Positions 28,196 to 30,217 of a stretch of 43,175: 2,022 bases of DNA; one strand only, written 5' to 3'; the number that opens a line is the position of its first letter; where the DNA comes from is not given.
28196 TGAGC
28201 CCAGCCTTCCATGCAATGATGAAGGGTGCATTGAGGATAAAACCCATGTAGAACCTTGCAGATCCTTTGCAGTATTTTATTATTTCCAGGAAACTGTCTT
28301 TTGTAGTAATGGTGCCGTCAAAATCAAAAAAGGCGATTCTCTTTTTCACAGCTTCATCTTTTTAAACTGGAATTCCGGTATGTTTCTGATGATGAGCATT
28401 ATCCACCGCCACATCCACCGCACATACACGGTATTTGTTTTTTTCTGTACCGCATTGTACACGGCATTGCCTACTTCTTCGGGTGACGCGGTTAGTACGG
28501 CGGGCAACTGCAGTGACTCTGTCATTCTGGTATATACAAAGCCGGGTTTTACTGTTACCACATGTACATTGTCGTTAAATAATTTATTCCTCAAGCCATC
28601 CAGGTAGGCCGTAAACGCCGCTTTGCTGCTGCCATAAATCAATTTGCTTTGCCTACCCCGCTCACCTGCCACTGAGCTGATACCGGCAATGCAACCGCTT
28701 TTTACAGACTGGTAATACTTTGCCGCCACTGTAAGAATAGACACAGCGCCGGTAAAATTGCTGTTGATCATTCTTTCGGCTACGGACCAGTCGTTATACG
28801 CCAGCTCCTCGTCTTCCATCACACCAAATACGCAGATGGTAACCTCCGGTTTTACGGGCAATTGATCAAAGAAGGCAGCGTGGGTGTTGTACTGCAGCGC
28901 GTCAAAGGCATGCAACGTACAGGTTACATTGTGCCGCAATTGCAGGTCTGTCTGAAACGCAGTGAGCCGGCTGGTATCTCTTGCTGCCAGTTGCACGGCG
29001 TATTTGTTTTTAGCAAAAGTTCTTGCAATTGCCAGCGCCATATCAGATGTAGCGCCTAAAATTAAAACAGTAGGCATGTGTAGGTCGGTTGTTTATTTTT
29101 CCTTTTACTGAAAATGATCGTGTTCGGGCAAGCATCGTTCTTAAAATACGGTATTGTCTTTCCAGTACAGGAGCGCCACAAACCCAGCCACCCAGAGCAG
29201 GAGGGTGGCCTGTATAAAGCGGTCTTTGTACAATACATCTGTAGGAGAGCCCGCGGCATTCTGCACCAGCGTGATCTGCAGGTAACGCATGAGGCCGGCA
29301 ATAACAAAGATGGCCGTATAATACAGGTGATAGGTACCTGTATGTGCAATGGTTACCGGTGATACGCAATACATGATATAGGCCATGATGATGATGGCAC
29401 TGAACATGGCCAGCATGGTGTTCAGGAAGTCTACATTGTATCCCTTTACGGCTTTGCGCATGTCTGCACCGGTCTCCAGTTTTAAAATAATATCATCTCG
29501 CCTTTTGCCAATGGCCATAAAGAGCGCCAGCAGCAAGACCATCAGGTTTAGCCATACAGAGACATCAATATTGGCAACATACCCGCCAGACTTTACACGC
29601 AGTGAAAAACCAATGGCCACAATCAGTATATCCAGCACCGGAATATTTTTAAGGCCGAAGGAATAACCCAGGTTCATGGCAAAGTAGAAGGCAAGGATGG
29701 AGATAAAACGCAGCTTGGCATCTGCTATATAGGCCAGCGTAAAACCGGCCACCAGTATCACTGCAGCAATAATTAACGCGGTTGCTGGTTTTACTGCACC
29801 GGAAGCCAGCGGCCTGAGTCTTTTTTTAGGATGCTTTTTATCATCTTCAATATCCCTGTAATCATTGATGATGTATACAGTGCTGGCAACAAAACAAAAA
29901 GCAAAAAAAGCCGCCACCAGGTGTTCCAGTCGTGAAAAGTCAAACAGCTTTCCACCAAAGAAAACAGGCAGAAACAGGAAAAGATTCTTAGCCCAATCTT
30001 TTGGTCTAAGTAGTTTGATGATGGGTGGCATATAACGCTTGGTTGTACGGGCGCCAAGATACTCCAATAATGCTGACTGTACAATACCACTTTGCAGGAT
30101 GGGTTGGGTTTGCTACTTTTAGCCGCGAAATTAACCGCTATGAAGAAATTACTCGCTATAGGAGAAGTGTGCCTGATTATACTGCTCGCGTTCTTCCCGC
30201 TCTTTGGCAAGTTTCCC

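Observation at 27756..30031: Decaprenyl-phospho-arabinose-like donor operon (UbiA / DprE2-like SDR / HAD phosphatase) without a DprE1 partner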

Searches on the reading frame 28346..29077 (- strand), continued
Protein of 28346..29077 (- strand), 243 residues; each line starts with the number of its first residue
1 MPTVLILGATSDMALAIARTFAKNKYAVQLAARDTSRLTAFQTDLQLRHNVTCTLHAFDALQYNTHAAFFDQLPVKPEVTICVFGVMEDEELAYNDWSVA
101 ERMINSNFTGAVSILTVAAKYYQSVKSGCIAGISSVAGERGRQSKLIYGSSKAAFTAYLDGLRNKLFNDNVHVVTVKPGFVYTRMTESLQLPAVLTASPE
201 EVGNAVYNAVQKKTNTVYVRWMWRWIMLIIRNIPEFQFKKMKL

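Call 87: search_protein_families(library=pfam, proteins=[P0368, P0371, P0385, P0501, P0457, P0447], max_evalue=0.00001)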
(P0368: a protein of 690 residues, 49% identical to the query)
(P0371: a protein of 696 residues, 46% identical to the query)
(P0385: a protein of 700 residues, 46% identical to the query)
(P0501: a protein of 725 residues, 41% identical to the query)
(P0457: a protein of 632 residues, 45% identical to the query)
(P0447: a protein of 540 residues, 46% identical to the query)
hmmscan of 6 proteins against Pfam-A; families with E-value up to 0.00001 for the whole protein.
P0368 (690 aa): 3 families
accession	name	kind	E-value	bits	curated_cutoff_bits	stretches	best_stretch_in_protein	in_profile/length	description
PF00106.31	adh_short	-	6.8e-27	94.7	26.6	1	455-634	1-188/195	short chain dehydrogenase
PF01565.28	FAD_binding_4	-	5e-19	68.8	26.4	1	31-146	20-139/139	FAD binding domain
PF13561.12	adh_short_C2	-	5.4e-18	65.9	27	1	461-649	1-197/236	Enoyl-(Acyl carrier protein) reductase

P0371 (696 aa): 3 families
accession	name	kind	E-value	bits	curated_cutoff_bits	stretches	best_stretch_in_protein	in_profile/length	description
PF00106.31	adh_short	-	2.1e-24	86.5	26.6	1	459-642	3-190/195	short chain dehydrogenase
PF01565.28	FAD_binding_4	-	1.5e-21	77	26.4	1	35-145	26-139/139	FAD binding domain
PF13561.12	adh_short_C2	-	1.4e-15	58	27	1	463-650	1-192/236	Enoyl-(Acyl carrier protein) reductase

P0385 (700 aa): 3 families
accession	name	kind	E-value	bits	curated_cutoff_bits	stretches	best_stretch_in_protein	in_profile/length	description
PF00106.31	adh_short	-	1.3e-27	97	26.6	1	460-645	2-189/195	short chain dehydrogenase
PF13561.12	adh_short_C2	-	2.6e-20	73.5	27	1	465-654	1-192/236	Enoyl-(Acyl carrier protein) reductase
PF01565.28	FAD_binding_4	-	3.8e-16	59.5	26.4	1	41-149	28-139/139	FAD binding domain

P0501 (725 aa): 2 families
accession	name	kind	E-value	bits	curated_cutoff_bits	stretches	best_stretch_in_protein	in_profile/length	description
PF01040.23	UbiA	-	1.1e-25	90.8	34.2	1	29-260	9-233/250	UbiA prenyltransferase family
PF01565.28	FAD_binding_4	-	5.2e-21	75.2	26.4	1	328-440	26-139/139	FAD binding domain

P0457 (632 aa): 3 families
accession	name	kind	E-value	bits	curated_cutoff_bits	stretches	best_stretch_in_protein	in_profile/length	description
PF00106.31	adh_short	-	2.3e-22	79.9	26.6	1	388-573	3-189/195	short chain dehydrogenase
PF13561.12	adh_short_C2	-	3.2e-16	60.1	27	1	392-574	1-184/236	Enoyl-(Acyl carrier protein) reductase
PF01565.28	FAD_binding_4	-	1.3e-13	51.3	26.4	1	3-89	52-139/139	FAD binding domain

P0447 (540 aa): 1 family
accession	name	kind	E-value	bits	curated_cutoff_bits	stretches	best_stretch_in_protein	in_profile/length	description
PF01565.28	FAD_binding_4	-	8.4e-13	48.6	26.4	1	42-150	28-138/139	FAD binding domain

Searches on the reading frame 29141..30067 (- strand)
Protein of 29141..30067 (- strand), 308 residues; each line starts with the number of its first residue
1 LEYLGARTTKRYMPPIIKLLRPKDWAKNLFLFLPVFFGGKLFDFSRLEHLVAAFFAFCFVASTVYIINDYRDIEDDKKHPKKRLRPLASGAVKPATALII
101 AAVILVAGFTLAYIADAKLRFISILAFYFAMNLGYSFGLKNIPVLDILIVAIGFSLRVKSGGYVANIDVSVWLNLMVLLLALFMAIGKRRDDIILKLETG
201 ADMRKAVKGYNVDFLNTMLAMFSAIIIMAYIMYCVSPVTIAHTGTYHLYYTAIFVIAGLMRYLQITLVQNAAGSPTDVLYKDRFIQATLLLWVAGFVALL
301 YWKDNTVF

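Call 3: search_protein_families(library=ncbifam, proteins=[window:29141-30067:-], max_evalue=0.001)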
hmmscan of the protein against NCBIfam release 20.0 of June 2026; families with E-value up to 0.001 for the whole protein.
window:29141-30067:- (308 aa): 13 families
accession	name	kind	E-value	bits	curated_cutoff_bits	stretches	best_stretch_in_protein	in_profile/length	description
NF008977.0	PRK12324.1-2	equivalog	3.2e-70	236.9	234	1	17-302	6-289/297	decaprenyl-phosphate phosphoribosyltransferase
NF008978.0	PRK12324.1-4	equivalog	3e-65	220.3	207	1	8-298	27-317/322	decaprenyl-phosphate phosphoribosyltransferase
NF008976.0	PRK12324.1-1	equivalog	2.9e-53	181.3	474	1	13-298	18-301/306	decaprenyl-phosphate phosphoribosyltransferase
NF006088.0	PRK08238.1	equivalog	3.4e-49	167.8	351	1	11-294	190-474/482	UbiA family prenyltransferase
NF009523.0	PRK12884.1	equivalog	2.8e-16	59.6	269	1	11-279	2-258/279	prenyltransferase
TIGR01473.1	cyoE_ctaB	equivalog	7.7e-09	35.7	210.3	1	36-294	24-273/281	heme o synthase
NF045897.1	SCO3242_trans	equivalog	1.3e-06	28.2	260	1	66-141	49-121/287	SCO3242 family prenyltransferase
TIGR01474.1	ubiA_proteo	equivalog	1.5e-06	27.9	275.45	1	15-271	3-254/282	4-hydroxybenzoate octaprenyltransferase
NF009521.0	PRK12882.1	equivalog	1.8e-06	27.4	296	1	50-274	41-258/280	geranylgeranylglycerol-phosphate geranylgeranyltransferase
NF005742.0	PRK07566.1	equivalog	1.7e-05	24.1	313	1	9-257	24-272/315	chlorophyll synthase ChlG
NF009514.0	PRK12873.1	equivalog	3.2e-05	23.5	246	1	10-274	7-269/297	4-hydroxybenzoate polyprenyltransferase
NF003349.0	PRK04375.1-2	equivalog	8.6e-05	21.9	246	1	48-143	59-154/318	heme o synthase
NF035940.1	prenyl_rel_EboC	equivalog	0.00029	20.3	250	1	56-130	47-119/292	UbiA-like protein EboC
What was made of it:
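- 29141..30031 (-): UbiA-family polyprenyl-phosphate 5-phosphoribosyltransferase (PPPRS; Rv3806c type), 296 aa. NCBIfam NF008977 scores 236.9 (cut-off 234) and NF008978 scores 220.3 (cut-off 207) (call 3).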

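Call 4: search_protein_families(library=pfam, proteins=[window:29141-30067:-], max_evalue=0.001)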
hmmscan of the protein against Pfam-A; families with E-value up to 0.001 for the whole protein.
window:29141-30067:- (308 aa): 1 family
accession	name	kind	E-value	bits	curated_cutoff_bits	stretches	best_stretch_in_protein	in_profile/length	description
PF01040.23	UbiA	-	1.3e-23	84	34.2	1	46-271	18-235/250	UbiA prenyltransferase family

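Call 9: search_solved_structures(query=window:29141-30067:-, max_evalue=0.01, show_alignments=1)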
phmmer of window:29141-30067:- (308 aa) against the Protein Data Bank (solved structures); distinct sequences matched with E-value up to 0.01: 2.
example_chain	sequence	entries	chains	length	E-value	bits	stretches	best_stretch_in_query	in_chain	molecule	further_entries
8j8j_D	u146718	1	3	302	1.4e-42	149.3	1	14-296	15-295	Decaprenyl-phosphate phosphoribosyltransferase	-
8j8k_A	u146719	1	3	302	3.1e-32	115.4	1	14-296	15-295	Decaprenyl-phosphate phosphoribosyltransferase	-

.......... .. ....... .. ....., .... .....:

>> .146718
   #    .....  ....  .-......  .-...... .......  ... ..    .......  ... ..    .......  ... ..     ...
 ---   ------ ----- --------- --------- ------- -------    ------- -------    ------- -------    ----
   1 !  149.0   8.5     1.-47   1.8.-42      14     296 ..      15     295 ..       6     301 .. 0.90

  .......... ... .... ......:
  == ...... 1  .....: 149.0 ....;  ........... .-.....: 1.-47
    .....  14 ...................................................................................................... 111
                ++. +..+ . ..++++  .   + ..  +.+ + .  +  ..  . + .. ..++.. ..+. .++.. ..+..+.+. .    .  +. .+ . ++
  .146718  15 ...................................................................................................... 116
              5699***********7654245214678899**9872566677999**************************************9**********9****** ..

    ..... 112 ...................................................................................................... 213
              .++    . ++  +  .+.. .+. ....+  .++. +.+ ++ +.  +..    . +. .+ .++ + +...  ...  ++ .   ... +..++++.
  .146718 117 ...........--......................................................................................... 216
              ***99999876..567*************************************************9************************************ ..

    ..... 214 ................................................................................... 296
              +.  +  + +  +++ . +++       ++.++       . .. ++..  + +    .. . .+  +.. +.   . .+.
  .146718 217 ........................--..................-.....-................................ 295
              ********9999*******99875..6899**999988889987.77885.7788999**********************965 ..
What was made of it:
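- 29141..30031 (-): The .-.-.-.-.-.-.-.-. motif aligns to it (call 9).
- On Polyprenyl/decaprenyl-phosphate 5-phosphoribosyltransferase (Rv3806c / PPPRS, UbiA superfamily): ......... aligns to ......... of 8j8j over residues 14-296 (call 9).
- The only solved-structure matches are Rv3806c entries (call 9).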
